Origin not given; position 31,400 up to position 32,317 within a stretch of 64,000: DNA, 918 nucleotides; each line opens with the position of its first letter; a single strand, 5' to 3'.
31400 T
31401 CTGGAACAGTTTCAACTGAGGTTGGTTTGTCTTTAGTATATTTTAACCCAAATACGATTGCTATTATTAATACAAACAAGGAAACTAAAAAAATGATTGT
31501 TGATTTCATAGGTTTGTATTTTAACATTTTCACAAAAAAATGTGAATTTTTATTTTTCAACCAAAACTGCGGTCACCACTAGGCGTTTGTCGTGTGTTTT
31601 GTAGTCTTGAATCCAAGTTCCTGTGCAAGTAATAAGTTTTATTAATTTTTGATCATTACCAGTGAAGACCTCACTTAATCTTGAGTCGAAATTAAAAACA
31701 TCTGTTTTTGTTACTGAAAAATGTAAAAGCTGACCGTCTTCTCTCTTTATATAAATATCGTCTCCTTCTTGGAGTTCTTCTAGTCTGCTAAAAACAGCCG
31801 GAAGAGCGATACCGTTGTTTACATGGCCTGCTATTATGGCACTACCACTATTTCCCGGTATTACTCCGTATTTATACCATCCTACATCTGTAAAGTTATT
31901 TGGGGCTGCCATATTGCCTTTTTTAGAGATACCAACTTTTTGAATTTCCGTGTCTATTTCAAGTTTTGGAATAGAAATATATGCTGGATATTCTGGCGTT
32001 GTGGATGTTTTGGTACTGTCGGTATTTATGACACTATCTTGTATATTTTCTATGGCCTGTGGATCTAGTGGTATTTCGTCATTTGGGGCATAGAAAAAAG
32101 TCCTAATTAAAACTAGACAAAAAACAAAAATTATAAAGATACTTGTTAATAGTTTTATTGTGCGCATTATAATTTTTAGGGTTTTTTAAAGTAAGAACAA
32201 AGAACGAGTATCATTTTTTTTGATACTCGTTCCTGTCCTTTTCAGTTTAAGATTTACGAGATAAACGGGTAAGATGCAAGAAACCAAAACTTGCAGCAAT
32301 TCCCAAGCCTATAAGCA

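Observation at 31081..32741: Sortase operon with adjacent non-canonical (FPVTG) Cys-repeat substrate and a secreted cytochrome b5 protein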

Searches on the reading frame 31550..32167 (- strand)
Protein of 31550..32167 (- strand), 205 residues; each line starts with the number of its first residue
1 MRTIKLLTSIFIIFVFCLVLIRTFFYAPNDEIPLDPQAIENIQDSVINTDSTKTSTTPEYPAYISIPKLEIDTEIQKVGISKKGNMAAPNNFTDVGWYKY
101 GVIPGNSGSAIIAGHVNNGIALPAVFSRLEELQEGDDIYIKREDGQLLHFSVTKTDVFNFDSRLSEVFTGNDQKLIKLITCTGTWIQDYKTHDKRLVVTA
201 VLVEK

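Call 3: search_protein_families(library=pfam, proteins=[window:31550-32167:-], max_evalue=0.1)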
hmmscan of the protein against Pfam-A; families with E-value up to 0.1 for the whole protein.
window:31550-32167:- (205 aa): 1 family
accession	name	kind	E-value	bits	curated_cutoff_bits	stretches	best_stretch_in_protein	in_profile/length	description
PF04203.18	Sortase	-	8.4e-22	77.7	26.6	1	64-203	1-125/125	Sortase domain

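Call 4: search_protein_families(library=ncbifam, proteins=[window:31550-32167:-], max_evalue=0.1)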
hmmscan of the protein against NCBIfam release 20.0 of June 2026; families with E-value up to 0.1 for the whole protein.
window:31550-32167:- (205 aa): 7 families
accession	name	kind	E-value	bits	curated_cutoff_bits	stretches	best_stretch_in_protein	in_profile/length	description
NF033748.1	class_F_sortase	subfamily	1.9e-34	118.5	166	1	55-202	5-154/155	class F sortase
NF033745.1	class_C_sortase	subfamily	3.7e-10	39.9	160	1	103-200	130-218/220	class C sortase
TIGR01076.1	sortase_fam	subfamily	5.3e-09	36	39.35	1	63-199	2-124/136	sortase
NF033747.1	class_E_sortase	subfamily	2.4e-08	34.1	160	1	54-204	64-207/211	class E sortase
NF058671.1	sortase_SrtD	exception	3.7e-08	33.2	140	1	55-181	58-168/187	class D sortase, LPxTATN-specific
NF033746.1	class_D_sortase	subfamily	8.4e-08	32.1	165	1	59-182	8-115/135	class D sortase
TIGR03784.1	marine_sortase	equivalog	5.6e-07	29.3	158.25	1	103-182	86-157/174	class GN sortase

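Call 9: find_encoding_contigs(protein=window:31550-32167:-, flank=10000, max_places=6)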
Protein window:31550-32167:- (205 aa): 7 contigs read that carry it; 4 places shown.
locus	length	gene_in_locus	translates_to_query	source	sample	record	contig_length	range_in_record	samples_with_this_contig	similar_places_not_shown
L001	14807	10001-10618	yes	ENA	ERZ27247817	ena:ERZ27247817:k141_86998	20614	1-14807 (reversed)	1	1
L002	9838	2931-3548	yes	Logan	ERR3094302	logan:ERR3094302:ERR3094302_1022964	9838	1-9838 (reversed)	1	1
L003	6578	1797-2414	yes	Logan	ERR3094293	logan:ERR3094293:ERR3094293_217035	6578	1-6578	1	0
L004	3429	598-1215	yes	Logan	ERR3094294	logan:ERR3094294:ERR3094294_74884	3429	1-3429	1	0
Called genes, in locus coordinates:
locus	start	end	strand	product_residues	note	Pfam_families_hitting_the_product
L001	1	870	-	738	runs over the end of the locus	PF01751:Toprim, PF01131:Topoisom_bac, PF01396:Zn_ribbon_Top1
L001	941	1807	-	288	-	PF02481:DNA_processg_A, PF17782:WHD_DprA (weak)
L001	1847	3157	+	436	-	PF02403:Seryl_tRNA_N, PF00587:tRNA-synt_2b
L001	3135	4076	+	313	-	-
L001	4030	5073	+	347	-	PF01207:Dus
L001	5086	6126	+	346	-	PF05496:RuvB_N (weak), PF13177:DNA_pol3_delta2 (weak), PF00004:AAA, PF13177:DNA_pol3_delta2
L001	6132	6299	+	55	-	PF00301:Rubredoxin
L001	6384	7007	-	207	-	PF13489:Methyltransf_23, PF03848:TehB, PF05175:MTS (weak), PF02353:CMAS, PF13649:Methyltransf_25, PF13847:Methyltransf_31, PF08241:Methyltransf_11, PF08242:Methyltransf_12, +3 more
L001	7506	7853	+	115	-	-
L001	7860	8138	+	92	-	PF01035:DNA_binding_1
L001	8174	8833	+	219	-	-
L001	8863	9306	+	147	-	-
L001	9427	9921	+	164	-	-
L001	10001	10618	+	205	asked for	PF04203:Sortase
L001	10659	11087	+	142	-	PF00173:Cyt-b5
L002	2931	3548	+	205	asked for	PF04203:Sortase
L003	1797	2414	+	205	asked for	PF04203:Sortase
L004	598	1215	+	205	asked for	PF04203:Sortase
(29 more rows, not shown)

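Call 15: find_homologous_proteins(query=window:31550-32167:-, max_evalue=0.00001)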
Query window:31550-32167:- (205 aa): 237 proteins with E <= 0.00001 among 339 candidates; the best 120 are listed.
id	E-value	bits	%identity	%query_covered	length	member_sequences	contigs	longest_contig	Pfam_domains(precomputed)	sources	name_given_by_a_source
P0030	5.7e-132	455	100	100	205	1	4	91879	PF04203.19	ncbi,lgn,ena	-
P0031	3.2e-98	345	75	100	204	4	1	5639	PF04203.19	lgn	-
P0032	1.6e-97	343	78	90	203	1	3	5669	PF04203.19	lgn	-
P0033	1.8e-75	271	64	91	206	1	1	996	PF04203.19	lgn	-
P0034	2.4e-72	261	57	99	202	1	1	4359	PF04203.19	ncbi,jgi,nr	ncbi:MAG TPA: class F sortase [Candidatus Paceibacterota bacterium]|jgi:LPXTG-site transpeptidase (s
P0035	2.0e-70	255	63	90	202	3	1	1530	PF04203.19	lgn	-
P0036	5.0e-69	250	52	100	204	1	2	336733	PF04203.19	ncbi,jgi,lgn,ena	ncbi:MAG: class F sortase [Candidatus Paceibacterota bacterium]|jgi:LPXTG-site transpeptidase (sorta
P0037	2.0e-68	248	54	99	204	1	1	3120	PF04203.19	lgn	-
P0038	6.1e-68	247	55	100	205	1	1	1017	PF04203.19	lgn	-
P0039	2.4e-66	241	52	100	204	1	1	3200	PF04203.19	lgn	-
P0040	1.2e-65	239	55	94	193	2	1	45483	PF04203.19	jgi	jgi:LPXTG-site transpeptidase (sortase) family protein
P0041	6.8e-65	237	54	100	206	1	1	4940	PF04203.19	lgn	-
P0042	1.3e-64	236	53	100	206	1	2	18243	PF04203.19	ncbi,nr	ncbi:MAG: class F sortase [bacterium]|nr:class F sortase [bacterium]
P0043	1.7e-64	235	53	97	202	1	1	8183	PF04203.19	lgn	-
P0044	1.5e-63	232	52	99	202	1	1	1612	PF04203.19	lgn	-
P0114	3.8e-51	192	45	97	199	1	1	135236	PF04203.19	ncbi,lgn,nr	ncbi:class F sortase [Candidatus Nomurabacteria bacterium]|nr:class F sortase [Candidatus Nomurabact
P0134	5.7e-50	188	47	93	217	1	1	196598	PF04203.19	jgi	jgi:LPXTG-site transpeptidase (sortase) family protein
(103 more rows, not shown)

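Call 29: search_solved_structures(query=window:31550-32167:-, max_evalue=0.01, show_alignments=2)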
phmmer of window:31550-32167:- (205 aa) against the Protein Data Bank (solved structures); distinct sequences matched with E-value up to 0.01: 5.
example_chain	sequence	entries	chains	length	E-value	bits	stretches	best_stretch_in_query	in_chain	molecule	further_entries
4d70_A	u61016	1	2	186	0.00017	24.6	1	93-185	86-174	SORTASE FAMILY PROTEIN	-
24rr_A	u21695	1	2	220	0.00072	22.6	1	105-189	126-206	Ebp pilus assembly class C sortase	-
5k9a_A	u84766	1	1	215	0.0015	21.6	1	105-188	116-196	Putative fimbrial associated sortase-like protein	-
6bwe_A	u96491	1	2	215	0.0015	21.6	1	105-188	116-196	Putative fimbrial associated sortase-like protein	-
2xwg_A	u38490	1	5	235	0.0019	21.3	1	92-195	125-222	SORTASE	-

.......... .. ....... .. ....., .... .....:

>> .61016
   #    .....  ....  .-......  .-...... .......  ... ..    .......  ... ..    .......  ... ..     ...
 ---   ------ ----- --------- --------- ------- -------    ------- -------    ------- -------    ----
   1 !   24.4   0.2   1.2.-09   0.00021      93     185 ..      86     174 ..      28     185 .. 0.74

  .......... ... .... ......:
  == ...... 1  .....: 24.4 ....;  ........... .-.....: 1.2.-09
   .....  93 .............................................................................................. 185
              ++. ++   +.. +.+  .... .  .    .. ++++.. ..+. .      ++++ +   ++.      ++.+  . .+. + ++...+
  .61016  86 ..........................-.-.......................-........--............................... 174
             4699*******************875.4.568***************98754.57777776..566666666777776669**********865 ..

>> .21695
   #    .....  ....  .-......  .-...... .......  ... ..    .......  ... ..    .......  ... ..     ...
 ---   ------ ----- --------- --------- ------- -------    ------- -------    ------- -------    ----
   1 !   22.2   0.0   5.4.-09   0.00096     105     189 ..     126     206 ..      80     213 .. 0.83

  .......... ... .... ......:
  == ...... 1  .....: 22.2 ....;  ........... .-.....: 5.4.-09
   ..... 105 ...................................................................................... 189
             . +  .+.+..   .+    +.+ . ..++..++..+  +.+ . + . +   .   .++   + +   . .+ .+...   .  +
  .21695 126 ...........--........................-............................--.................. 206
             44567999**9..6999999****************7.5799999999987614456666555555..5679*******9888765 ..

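Call 77: find_encoding_contigs(protein=P0114, flank=3000, max_places=1)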
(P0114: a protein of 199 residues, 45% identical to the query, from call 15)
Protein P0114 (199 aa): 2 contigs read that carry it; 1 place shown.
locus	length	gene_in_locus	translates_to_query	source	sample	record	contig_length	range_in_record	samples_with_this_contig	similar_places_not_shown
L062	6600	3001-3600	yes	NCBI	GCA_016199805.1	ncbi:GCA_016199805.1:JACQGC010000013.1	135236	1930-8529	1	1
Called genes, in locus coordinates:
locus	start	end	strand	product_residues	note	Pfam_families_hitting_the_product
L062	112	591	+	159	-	PF08327:AHSA1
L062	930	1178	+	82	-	-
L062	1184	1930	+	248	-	PF03372:Exo_endo_phos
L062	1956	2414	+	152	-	PF10648:Gmad2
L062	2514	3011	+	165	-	-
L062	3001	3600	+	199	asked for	PF04203:Sortase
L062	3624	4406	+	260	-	PF13739:PdaC (weak), PF11738:DUF3298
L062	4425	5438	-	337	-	PF13629:T2SS-T3SS_pil_N (faint)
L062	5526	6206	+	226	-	PF01182:Glucosamine_iso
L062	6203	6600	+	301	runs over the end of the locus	PF02826:2-Hacid_dh_C (weak), PF03446:NAD_binding_2, PF03807:F420_oxidored, PF00393:6PGD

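Call 78: find_encoding_contigs(protein=P0134, flank=3000, max_places=1)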
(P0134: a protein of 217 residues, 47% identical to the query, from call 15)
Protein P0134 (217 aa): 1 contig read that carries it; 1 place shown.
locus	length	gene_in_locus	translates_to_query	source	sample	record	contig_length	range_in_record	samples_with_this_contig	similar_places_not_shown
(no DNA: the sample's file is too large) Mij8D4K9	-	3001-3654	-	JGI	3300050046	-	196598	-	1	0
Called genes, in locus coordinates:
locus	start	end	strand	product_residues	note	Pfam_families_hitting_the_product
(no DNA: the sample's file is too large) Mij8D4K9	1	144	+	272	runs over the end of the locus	-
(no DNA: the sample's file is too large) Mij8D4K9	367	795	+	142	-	PF00293:NUDIX, PF22327:Nudt16-like (weak)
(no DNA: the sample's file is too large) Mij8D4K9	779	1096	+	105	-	PF01035:DNA_binding_1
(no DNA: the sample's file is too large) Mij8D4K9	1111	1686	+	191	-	PF00583:Acetyltransf_1, PF13673:Acetyltransf_10, PF17013:Acetyltransf_15 (weak), PF13508:Acetyltransf_7, PF14542:Acetyltransf_CG (faint), PF08445:FR47 (weak)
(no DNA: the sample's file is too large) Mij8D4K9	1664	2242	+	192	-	PF01928:CYTH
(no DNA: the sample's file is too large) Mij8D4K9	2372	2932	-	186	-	-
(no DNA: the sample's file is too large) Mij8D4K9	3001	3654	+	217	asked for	PF04203:Sortase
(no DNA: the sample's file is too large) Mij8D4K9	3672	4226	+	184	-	PF10648:Gmad2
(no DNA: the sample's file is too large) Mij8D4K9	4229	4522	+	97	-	PF01035:DNA_binding_1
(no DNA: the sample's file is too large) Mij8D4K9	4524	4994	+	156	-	PF00293:NUDIX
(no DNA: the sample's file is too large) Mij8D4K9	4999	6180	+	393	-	-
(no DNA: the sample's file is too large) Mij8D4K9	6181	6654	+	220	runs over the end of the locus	PF01182:Glucosamine_iso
